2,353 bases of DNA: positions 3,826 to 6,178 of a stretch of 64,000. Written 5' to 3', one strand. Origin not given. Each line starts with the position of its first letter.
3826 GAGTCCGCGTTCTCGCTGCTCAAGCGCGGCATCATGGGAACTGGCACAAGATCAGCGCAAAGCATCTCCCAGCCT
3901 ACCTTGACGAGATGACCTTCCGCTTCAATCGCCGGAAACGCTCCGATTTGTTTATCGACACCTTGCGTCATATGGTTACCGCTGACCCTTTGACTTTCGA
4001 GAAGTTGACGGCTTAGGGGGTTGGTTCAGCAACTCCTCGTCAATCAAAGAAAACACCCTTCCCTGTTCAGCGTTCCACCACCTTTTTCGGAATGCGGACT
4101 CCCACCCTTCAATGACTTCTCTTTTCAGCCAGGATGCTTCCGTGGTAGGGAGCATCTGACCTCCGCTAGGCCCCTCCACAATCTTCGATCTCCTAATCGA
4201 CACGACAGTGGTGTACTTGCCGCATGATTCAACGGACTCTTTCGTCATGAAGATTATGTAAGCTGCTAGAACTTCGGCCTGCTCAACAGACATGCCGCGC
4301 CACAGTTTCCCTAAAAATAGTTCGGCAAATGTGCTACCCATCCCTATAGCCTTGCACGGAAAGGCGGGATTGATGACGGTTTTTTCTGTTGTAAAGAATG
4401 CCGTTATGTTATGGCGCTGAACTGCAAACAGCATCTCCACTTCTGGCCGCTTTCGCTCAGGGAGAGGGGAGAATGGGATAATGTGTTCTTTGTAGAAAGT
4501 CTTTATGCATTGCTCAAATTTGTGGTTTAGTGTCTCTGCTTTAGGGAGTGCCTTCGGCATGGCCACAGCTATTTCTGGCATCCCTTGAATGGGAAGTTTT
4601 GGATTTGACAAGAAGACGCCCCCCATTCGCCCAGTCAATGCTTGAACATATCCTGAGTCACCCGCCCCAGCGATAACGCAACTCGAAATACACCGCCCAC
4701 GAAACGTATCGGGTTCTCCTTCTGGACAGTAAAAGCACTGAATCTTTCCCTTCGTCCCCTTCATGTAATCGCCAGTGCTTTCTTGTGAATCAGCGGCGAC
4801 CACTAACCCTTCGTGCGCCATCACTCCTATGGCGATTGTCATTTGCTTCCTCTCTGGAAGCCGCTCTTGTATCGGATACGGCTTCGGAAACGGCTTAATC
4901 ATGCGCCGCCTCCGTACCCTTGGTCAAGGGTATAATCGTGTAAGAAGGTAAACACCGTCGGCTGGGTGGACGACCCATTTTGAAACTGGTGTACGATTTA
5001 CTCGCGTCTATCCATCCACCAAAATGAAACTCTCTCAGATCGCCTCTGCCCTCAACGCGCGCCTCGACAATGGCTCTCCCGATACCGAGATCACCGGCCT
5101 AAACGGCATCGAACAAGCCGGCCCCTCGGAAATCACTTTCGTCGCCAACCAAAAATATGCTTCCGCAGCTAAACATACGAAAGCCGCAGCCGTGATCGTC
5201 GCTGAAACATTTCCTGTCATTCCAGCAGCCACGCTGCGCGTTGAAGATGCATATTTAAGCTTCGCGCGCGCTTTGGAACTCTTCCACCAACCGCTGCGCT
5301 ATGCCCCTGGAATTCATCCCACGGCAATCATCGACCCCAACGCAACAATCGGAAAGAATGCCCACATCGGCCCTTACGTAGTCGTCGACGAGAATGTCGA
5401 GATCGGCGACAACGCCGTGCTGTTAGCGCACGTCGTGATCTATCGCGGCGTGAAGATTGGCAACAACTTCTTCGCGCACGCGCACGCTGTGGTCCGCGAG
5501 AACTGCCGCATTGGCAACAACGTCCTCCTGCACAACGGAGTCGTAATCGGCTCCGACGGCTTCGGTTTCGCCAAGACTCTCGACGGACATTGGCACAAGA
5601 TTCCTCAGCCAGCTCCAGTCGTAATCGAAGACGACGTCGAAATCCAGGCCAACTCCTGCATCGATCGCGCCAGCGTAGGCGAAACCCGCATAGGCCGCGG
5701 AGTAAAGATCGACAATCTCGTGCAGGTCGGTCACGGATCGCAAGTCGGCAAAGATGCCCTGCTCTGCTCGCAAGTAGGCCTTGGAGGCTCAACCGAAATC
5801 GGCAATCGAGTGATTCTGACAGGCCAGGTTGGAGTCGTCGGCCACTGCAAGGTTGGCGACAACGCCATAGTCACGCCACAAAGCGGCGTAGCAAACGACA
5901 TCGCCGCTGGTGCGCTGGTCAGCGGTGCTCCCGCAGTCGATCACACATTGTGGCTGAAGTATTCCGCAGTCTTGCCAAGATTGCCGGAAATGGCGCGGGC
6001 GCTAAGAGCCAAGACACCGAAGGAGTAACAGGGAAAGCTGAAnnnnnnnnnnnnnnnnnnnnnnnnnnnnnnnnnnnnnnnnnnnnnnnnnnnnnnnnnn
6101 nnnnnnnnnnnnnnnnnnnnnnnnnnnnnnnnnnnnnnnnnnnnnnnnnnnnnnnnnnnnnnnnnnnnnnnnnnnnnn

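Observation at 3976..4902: Orphan proteasome-beta/HslV-like Ntn hydrolase on a low-GC islet, abutting a decayed IS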

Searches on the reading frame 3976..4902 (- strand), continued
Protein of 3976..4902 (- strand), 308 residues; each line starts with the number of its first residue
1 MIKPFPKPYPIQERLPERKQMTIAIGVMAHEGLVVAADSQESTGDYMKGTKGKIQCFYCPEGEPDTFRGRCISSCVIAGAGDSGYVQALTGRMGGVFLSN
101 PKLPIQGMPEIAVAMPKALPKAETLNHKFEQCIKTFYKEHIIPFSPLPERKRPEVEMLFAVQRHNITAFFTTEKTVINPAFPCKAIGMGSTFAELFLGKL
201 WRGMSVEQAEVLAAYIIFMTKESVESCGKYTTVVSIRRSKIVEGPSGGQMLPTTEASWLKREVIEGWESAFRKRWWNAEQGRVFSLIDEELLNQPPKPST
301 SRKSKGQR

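Call 68: search_protein_families(library=phrogs, proteins=[window:3976-4902:-, L008:4001-4870:+, L010:3992-4912:+, L077:2504-3580:-, L101:3044-4048:-], max_evalue=0.01)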
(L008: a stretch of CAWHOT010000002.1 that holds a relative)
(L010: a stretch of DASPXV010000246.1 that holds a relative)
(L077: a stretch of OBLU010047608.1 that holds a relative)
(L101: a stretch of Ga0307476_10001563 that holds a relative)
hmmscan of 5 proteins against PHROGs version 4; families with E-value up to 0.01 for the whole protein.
window:3976-4902:- (308 aa): 0 families

L008:4001-4870:+ (289 aa): 1 family
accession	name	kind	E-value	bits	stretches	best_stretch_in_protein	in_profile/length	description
phrog_1040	-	other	0.0011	19.6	1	17-183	7-133/277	peptidase HslV family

L010:3992-4912:+ (306 aa): 1 family
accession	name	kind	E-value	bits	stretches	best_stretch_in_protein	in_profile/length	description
phrog_1040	-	other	8.5e-12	46.2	1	20-225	10-163/277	peptidase HslV family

L077:2504-3580:- (359 aa): 0 families

L101:3044-4048:- (335 aa): 0 families

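Call 73: list_cluster_members(proteins=[P0001, P0009, P0010, P0019, P0014, P0026])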
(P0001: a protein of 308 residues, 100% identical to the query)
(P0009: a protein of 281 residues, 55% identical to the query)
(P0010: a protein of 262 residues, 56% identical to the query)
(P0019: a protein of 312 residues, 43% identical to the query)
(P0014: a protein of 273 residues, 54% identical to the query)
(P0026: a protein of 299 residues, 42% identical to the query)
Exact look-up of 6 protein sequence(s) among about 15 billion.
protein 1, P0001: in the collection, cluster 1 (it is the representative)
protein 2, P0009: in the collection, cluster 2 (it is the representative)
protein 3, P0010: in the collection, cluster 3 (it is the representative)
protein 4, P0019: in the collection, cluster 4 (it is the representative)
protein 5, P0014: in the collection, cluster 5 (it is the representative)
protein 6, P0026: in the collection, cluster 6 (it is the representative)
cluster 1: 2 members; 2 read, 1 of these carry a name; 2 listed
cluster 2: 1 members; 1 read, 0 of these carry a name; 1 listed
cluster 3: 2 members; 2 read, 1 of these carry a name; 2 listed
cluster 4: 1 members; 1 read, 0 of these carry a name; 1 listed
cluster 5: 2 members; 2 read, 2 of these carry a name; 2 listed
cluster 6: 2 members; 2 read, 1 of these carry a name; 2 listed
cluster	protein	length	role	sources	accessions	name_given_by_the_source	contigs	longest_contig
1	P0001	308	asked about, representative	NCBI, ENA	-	-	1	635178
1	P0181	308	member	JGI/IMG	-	hypothetical protein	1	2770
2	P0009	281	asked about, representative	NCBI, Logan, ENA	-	-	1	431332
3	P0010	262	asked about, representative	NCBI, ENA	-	-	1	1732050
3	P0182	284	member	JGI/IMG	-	hypothetical protein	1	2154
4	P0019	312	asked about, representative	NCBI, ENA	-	-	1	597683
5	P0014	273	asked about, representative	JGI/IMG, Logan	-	ATP-dependent protease HslVU (ClpYQ) peptidase subunit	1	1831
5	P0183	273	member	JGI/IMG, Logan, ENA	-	ATP-dependent protease HslVU (ClpYQ) peptidase subunit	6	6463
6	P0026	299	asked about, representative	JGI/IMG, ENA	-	20S proteasome alpha/beta subunit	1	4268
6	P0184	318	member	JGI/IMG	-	-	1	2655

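Call 74: find_encoding_contigs(protein=P0001, flank=3000, max_places=4)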
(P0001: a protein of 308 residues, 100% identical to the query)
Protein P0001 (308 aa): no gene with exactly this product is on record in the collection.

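Call 75: find_encoding_contigs(protein=P0003, flank=3000, max_places=3)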
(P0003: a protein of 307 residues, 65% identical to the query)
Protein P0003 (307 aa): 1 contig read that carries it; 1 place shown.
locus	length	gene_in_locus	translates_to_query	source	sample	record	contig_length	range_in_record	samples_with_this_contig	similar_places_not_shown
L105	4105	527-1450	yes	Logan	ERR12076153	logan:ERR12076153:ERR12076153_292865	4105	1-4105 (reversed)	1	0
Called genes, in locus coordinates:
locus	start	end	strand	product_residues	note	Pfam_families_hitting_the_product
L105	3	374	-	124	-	?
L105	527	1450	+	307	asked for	PF00227:Proteasome (faint)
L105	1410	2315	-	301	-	PF12760:Zn_ribbon_IS1595, PF12762:DDE_Tnp_IS1595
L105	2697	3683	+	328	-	PF02518:HATPase_c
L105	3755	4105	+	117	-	?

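Call 81: find_encoding_contigs(protein=P0161, flank=3000, max_places=3)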
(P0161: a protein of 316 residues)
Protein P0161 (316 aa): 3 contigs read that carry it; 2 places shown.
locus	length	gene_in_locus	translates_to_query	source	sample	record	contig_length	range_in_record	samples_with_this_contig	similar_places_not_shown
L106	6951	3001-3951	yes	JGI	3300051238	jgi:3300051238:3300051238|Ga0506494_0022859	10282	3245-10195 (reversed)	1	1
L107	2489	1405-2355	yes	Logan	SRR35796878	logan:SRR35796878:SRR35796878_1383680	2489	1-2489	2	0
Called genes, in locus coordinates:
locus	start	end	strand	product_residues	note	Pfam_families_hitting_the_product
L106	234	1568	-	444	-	PF11638:DnaA_N, PF00308:Bac_DnaA, PF01695:IstB_IS21 (weak), PF08299:Bac_DnaA_C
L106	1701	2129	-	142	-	-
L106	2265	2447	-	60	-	-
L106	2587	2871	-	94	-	-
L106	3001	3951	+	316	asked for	-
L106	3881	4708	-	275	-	PF03400:DDE_Tnp_IS1 (weak)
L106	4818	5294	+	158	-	-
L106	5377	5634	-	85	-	-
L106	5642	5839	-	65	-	-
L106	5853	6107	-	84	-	-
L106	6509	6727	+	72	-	PF00825:Ribonuclease_P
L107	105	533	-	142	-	-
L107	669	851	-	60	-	-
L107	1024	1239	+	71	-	-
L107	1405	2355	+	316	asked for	-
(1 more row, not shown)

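Call 82: find_encoding_contigs(protein=P0036, flank=3000, max_places=3)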
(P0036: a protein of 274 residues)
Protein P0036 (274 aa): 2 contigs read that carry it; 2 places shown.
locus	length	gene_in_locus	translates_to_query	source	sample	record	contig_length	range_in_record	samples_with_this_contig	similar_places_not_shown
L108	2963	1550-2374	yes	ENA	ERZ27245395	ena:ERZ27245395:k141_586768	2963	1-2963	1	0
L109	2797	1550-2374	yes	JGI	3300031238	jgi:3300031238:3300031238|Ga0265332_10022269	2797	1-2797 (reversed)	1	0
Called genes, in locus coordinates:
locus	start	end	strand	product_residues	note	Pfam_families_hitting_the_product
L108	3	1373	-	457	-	?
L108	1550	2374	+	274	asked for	-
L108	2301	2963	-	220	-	?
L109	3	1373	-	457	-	?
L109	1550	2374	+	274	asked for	-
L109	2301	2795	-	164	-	?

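Call 91: find_encoding_contigs(protein=P0181, flank=3000, max_places=3)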
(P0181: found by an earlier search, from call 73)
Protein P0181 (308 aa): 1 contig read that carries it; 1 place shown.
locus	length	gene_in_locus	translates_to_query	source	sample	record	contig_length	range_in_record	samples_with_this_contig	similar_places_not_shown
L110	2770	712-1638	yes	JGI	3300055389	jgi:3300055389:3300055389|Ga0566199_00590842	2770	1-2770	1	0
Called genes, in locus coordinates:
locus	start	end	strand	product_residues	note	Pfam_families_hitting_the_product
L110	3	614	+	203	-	?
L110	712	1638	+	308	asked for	-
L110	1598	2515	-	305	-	PF12760:Zn_ribbon_IS1595, PF12762:DDE_Tnp_IS1595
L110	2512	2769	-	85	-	?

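Call 94: find_encoding_contigs(protein=P0137, flank=3000, max_places=3)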
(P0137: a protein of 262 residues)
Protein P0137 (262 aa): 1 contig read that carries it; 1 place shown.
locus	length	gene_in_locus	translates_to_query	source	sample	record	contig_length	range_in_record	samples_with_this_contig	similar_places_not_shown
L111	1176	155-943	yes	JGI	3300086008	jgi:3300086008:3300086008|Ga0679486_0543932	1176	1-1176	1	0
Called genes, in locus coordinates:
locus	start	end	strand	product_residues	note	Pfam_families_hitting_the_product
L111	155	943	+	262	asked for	-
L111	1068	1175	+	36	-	?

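Call 97: search_protein_families(library=ncbifam, proteins=[L002:10924-11373:+, L022:5946-6218:-, L022:6241-6561:-], max_evalue=0.001)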
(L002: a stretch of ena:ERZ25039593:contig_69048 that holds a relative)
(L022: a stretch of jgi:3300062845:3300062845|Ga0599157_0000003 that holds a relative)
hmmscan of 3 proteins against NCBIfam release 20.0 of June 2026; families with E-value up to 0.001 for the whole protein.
L002:10924-11373:+ (149 aa): 0 families

L022:5946-6218:- (90 aa): 0 families

L022:6241-6561:- (106 aa): 0 families

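Call 99: fold_search(model_id=the predicted structure, library=viral)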
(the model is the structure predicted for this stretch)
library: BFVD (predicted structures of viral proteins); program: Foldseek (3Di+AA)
matches with E <= 10: 300; with E <= 0.001: 14
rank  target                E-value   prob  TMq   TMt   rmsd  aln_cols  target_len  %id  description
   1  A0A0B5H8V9            6.4e-07  1.00  0.39  0.64   6.3       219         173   15  Uncharacterized protein [Vibrio phage phi 3]
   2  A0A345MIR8            7.2e-07  1.00  0.41  0.58   8.2       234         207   17  Uncharacterized protein [Gordonia phage Daredevil]
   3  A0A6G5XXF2            1.1e-06  1.00  0.39  0.56   7.2       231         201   17  (no name in the UniProt tables at hand)
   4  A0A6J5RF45            1.8e-06  1.00  0.41  0.60   5.9       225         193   16  Uncharacterized protein [uncultured Caudovirales phage]
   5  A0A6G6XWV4            3.0e-06  1.00  0.41  0.54   7.9       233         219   14  (no name in the UniProt tables at hand)
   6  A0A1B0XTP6            4.0e-06  1.00  0.43  0.68   6.6       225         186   14  (no name in the UniProt tables at hand)
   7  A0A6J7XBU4            9.5e-06  1.00  0.40  0.59   7.0       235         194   13  HslV ATP-dependent protease HslVU (ClpYQ), peptidase subunit [uncultured Caudovirales phage]
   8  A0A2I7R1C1            1.5e-05  1.00  0.39  0.41  11.3       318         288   13  (no name in the UniProt tables at hand)
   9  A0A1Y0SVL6            2.0e-05  1.00  0.32  0.45  11.0       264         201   17  Uncharacterized protein [Pseudomonas phage Noxifer]
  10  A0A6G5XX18            3.3e-05  1.00  0.43  0.68   5.8       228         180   12  (no name in the UniProt tables at hand)
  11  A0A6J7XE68            1.4e-04  1.00  0.37  0.53   8.0       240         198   11  Uncharacterized protein [uncultured Caudovirales phage]
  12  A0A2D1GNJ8            1.8e-04  1.00  0.39  0.32  17.3       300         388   14  (no name in the UniProt tables at hand)
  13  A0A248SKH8            1.9e-04  1.00  0.40  0.61   7.7       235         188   12  (no name in the UniProt tables at hand)
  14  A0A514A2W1            7.4e-04  1.00  0.33  0.41  13.7       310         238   11  Uncharacterized protein [Vibrio phage USC-1]
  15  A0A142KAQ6            1.0e-03  1.00  0.38  0.40   8.5       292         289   10  Uncharacterized protein [Gordonia phage Nymphadora]
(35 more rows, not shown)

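Call 100: get_annotated_region(hit=H2, flank=2500)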
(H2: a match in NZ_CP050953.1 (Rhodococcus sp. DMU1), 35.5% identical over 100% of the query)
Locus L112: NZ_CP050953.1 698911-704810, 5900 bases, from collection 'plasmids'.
description: Rhodococcus sp. DMU1 plasmid unnamed
organism: Rhodococcus sp. DMU1 (NCBI taxid 2722825)
taxonomy: Bacteria; Actinomycetota; Actinomycetes; Mycobacteriales; Nocardiaceae; Rhodococcus; Rhodococcus sp. DMU1
host: -; source: cell culture,activated sludge in our lab; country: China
typing (MOB-suite, as given by PLSDB): mobilizable; relaxase MOBP
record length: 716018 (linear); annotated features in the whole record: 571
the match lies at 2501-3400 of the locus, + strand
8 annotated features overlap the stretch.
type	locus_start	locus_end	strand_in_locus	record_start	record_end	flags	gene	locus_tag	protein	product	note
CDS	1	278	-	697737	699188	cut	-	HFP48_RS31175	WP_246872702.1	plasmid pRiA4b ORF-3 family protein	-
CDS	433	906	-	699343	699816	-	-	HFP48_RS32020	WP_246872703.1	alpha/beta hydrolase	-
CDS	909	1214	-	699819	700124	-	-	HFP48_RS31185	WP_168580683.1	alpha/beta hydrolase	-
CDS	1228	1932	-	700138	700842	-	-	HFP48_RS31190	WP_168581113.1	DUF899 family protein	-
CDS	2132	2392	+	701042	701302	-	-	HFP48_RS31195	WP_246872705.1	amidase family protein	-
CDS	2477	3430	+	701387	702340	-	-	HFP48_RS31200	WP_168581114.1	IS1595 family transposase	-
CDS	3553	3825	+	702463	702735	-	-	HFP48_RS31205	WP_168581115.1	hypothetical protein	-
CDS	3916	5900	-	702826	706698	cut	-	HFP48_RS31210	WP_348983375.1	hypothetical protein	-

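Call 101: get_annotated_region(hit=H4, flank=2500)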
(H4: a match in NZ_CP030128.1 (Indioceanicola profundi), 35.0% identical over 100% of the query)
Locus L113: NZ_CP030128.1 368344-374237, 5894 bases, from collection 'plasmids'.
description: Indioceanicola profundi strain SCSIO 08040 plasmid unnamed2, complete sequence
organism: Indioceanicola profundi (NCBI taxid 2220096)
taxonomy: Bacteria; Pseudomonadota; Alphaproteobacteria; Rhodospirillales; Azospirillaceae; Indioceanicola; Indioceanicola profundi
host: -; source: sediment; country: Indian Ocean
typing (MOB-suite, as given by PLSDB): non-mobilizable
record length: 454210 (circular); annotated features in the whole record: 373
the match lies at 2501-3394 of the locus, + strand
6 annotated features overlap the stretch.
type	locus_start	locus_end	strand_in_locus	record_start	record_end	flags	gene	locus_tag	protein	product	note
CDS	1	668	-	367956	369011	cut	-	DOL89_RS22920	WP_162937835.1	amidoligase family protein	-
CDS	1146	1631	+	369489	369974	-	-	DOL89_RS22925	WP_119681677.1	VOC family protein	-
CDS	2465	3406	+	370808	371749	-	-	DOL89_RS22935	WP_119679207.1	IS1595 family transposase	-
CDS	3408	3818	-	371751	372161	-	-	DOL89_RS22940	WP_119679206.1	hypothetical protein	-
CDS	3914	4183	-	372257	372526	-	-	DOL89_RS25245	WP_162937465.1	hypothetical protein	-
CDS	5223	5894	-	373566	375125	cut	-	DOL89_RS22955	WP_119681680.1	zinc ribbon domain-containing protein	-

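Call 102: get_annotated_region(hit=H11, flank=2500)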
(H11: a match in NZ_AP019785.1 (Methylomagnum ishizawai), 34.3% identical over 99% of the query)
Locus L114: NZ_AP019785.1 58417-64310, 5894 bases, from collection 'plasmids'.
description: Methylomagnum ishizawai strain RS11D-Pr plasmid pRS11DPr2, complete sequence
organism: Methylomagnum ishizawai (NCBI taxid 1760988)
taxonomy: Bacteria; Pseudomonadota; Gammaproteobacteria; Methylococcales; Methylococcaceae; Methylomagnum; Methylomagnum ishizawai
host: -; source: -; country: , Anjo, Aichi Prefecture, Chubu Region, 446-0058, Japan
typing (MOB-suite, as given by PLSDB): non-mobilizable
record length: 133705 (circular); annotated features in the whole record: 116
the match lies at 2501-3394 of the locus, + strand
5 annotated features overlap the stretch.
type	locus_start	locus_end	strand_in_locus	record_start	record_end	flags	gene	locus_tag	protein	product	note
CDS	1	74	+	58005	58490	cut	-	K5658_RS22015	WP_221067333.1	transposase family protein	-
CDS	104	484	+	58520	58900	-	-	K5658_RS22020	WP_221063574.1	transposase family protein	-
CDS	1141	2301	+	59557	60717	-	-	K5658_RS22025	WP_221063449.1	IS4 family transposase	-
CDS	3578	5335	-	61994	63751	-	-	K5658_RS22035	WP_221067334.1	choice-of-anchor Q domain-containing protein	-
CDS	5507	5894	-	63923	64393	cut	-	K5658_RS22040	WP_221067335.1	hypothetical protein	-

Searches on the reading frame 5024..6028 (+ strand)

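Call 97: search_protein_families(library=ncbifam, proteins=[window:5024-6028:+], max_evalue=0.001)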
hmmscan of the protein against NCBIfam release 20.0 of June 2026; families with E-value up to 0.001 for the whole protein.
window:5024-6028:+ (334 aa): 36 families (the best 25 are shown)
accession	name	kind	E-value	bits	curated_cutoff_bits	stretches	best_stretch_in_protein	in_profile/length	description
NF002060.0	PRK00892.1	subfamily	2.9e-113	378.5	207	1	1-330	4-338/345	UDP-3-O-(3-hydroxymyristoyl)glucosamine N-acyltransferase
TIGR01853.1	lipid_A_lpxD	equivalog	1e-104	350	242.5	1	5-324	1-322/325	UDP-3-O-(3-hydroxymyristoyl)glucosamine N-acyltransferase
NF003657.0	PRK05289.1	equivalog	1.8e-30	106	226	2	143-308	34-194/264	acyl-ACP--UDP-N-acetylglucosamine O-acyltransferase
TIGR01852.1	lipid_A_lpxA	equivalog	8.6e-26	90.7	231.05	2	139-305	25-186/254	acyl-ACP--UDP-N-acetylglucosamine O-acyltransferase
TIGR03570.1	NeuD_NnaD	subfamily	1.4e-21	77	160.8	2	97-175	108-186/202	NeuD/PglB/VioB family sugar acetyltransferase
NF010935.0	PRK14355.1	equivalog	5.3e-10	38.5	718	2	119-175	263-318/459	bifunctional UDP-N-acetylglucosamine diphosphorylase/glucosamine-1-phosphate N-acetyltransferase GlmU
TIGR01172.1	cysE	equivalog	1.8e-09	37.8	210.65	1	221-304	68-161/162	serine O-acetyltransferase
NF041874.1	EPS_EpsC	equivalog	2.4e-08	33.9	150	0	139-228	64-139/168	serine O-acetyltransferase EpsC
TIGR03992.1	Arch_glmU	subfamily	3.8e-08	32.6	292.1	1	107-175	237-305/393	bifunctional sugar-1-phosphate nucleotidylyltransferase/acetyltransferase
NF008808.1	PRK11830.1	equivalog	4.5e-08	32.9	204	1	97-173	104-182/243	2,3,4,5-tetrahydropyridine-2,6-dicarboxylate N-succinyltransferase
TIGR03532.1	DapD_Ac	equivalog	4.6e-08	33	231.75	1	111-213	85-175/231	2,3,4,5-tetrahydropyridine-2,6-dicarboxylate N-acetyltransferase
NF000311.1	Vat_ABCDEFH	equivalog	2.7e-07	30.3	300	1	250-304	104-158/201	Vat family streptogramin A O-acetyltransferase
TIGR01173.1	glmU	equivalog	3.9e-07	29.3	366.85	1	97-169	271-341/452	bifunctional UDP-N-acetylglucosamine diphosphorylase/glucosamine-1-phosphate N-acetyltransferase GlmU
NF000097.1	stregram_VatC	exception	7.3e-07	29.3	425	0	254-304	116-166/212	streptogramin A O-acetyltransferase Vat(C)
NF000111.1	stregram_VatD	exception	1.1e-06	28.5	400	1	249-305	106-162/209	streptogramin A O-acetyltransferase Vat(D)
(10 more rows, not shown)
